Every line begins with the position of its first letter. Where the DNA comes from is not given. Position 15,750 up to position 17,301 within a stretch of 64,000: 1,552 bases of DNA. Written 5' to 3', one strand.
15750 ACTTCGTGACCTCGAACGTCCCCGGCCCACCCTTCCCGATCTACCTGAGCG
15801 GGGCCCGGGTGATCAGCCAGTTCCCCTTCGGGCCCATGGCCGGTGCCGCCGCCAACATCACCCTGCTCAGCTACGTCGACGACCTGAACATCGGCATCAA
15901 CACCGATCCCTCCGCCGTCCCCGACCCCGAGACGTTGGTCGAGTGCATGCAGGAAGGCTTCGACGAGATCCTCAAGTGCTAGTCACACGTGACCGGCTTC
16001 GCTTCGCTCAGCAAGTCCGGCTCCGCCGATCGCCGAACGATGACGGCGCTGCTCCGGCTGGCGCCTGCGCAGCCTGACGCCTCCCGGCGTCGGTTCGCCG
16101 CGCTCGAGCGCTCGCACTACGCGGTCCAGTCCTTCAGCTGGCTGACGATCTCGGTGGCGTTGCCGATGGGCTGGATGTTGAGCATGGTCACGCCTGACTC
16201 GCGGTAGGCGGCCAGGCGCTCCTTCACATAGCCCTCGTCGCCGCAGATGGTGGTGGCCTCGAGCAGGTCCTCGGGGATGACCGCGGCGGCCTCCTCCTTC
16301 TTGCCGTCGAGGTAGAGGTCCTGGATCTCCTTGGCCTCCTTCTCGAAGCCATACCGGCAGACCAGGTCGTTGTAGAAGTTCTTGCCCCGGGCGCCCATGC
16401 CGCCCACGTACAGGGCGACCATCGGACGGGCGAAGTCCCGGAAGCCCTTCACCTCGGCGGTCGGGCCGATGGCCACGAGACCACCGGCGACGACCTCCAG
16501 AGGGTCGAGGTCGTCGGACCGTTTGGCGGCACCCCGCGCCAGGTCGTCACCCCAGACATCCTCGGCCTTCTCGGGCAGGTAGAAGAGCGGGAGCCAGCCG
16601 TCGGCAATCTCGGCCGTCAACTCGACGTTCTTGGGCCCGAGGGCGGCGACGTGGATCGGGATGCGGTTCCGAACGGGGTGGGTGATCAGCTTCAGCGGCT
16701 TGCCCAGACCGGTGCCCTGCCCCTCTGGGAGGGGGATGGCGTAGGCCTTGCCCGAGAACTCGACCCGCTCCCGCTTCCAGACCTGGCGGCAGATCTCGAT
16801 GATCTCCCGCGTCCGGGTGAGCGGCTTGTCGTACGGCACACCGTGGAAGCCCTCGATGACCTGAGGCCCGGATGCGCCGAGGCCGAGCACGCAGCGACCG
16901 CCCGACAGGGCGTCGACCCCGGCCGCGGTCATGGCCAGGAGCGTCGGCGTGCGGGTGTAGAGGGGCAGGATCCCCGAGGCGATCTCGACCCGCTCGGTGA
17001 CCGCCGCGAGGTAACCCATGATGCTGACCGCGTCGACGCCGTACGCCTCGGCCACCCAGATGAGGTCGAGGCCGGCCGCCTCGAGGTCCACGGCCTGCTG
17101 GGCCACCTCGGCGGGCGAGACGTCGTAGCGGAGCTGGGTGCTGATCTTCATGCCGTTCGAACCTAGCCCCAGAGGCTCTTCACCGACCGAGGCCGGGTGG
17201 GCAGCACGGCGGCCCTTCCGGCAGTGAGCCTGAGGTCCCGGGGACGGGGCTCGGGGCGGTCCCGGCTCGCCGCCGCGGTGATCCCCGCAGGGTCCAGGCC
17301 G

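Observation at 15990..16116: Dispersed intergenic repeat family built around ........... (at least four copies)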

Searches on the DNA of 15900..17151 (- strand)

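Call 44: search_rna_families(source=window, start=15900, end=16200, threshold=evalue, max_evalue=10)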
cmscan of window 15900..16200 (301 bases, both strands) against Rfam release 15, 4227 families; matches with E-value up to 10: 2.
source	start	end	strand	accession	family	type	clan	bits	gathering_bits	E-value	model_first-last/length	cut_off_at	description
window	15984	16090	-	RF01383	GRIK4_3p_UTR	Gene;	-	18.7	38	0.17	1-94/94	no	GRIK4 3 prime UTR element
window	16176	16191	-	RF02089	CLRN1-AS1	Gene; lncRNA;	-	9.9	48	3.7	64-79/79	no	CLRN1 antisense RNA 1 conserved region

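Call 71: search_with_rna_model(model_id=R1, sources=[L204, L205, L206], max_evalue=1, filters=off, show_alignments=3)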
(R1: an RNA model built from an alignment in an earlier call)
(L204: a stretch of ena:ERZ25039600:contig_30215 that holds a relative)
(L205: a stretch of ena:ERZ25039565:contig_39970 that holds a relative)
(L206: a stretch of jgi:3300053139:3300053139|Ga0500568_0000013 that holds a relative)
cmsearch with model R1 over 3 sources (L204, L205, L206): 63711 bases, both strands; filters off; matches with E-value up to 1: 18.
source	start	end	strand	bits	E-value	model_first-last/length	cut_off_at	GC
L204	2117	2211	-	67.6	4.7e-13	1-91/91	no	0.72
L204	11663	11718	-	49.6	3.6e-09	1-91/91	no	0.66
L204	11639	11711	+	25.9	0.00044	1-91/91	no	0.64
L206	20464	20543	-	24.2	0.001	1-91/91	no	0.76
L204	2706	2801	+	19.6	0.01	1-91/91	no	0.71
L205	14368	14458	-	17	0.037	1-91/91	no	0.75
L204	19312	19399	+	16.4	0.049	1-91/91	no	0.74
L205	17972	18070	+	16.2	0.052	1-91/91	no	0.72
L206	16231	16319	+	15.7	0.068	1-91/91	no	0.7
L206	20266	20345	+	13.1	0.24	1-91/91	no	0.73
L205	14728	14833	+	12.2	0.39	1-91/91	no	0.7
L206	17456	17515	+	12.1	0.4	1-91/91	no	0.75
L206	6067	6134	-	11.6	0.52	1-91/91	no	0.74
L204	16014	16096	-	11.4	0.57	1-91/91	no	0.66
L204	8781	8845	-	11.1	0.66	1-91/91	no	0.74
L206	17634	17710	-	11.1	0.67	1-91/91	no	0.78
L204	14412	14490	+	10.8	0.76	1-91/91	no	0.75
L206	2814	2917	+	10.4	0.94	1-91/91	no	0.72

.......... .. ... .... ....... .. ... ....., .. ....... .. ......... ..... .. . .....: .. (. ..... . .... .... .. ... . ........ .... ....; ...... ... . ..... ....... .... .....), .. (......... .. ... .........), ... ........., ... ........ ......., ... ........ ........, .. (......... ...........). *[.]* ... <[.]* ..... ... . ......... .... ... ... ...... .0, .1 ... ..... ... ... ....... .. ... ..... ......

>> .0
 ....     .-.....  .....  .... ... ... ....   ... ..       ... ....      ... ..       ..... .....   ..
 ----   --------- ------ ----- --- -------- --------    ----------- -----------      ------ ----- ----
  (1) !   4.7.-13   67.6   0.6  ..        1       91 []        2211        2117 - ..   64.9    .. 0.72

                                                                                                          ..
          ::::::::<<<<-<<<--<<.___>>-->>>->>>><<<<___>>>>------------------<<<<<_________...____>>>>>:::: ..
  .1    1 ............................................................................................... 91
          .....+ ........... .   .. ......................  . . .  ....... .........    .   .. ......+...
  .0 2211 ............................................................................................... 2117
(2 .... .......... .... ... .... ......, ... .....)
